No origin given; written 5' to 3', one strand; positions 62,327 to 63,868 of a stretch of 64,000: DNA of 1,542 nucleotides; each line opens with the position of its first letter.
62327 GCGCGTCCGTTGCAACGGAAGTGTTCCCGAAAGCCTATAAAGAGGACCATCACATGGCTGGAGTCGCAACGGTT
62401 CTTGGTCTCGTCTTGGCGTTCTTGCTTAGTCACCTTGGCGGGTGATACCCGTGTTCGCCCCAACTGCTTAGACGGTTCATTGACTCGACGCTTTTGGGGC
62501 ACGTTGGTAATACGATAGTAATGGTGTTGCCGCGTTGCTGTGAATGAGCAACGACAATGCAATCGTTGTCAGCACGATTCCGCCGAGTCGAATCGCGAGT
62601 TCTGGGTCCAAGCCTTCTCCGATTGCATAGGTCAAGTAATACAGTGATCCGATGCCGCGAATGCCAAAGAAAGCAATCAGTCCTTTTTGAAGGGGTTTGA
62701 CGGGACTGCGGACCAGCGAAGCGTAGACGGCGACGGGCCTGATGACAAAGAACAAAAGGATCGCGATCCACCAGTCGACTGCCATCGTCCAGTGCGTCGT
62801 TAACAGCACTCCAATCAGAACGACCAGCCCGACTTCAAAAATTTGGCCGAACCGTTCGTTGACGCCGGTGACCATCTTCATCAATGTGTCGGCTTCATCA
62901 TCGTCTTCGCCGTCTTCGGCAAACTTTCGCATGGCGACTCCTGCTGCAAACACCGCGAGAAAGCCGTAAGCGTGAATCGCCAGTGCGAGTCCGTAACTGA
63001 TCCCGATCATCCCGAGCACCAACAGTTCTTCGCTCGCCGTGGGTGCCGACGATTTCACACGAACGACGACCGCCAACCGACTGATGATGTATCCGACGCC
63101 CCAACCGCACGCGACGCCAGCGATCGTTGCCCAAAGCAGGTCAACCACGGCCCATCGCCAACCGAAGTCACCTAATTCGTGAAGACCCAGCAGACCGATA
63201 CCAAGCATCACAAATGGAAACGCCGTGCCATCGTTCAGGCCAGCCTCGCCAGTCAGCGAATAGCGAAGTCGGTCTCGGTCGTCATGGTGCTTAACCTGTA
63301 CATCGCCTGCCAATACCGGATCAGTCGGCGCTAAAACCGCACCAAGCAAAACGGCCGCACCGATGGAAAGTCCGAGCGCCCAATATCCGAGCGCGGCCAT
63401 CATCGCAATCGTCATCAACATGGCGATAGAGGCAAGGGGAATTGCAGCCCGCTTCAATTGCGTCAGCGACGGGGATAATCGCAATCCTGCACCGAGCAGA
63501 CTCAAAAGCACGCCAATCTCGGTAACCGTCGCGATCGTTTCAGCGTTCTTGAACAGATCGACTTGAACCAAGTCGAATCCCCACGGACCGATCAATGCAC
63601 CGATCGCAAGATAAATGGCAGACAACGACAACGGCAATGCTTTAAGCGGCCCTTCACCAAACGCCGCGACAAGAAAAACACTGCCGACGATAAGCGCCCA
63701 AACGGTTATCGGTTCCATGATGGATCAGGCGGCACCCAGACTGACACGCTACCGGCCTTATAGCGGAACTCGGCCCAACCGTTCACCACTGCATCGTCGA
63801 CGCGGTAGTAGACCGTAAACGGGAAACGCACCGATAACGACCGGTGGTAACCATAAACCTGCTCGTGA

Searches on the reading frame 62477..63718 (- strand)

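Call 9: search_protein_families(library=pfam, proteins=[window:62477-63718:-], max_evalue=0.01)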
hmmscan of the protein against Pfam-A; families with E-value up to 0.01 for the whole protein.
window:62477-63718:- (413 aa): 1 family
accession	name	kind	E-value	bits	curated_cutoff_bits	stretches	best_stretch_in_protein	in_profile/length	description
PF00999.27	Na_H_Exchanger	-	4.5e-33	115.1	26.2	1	25-401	11-373/375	Sodium/hydrogen exchanger, transmembrane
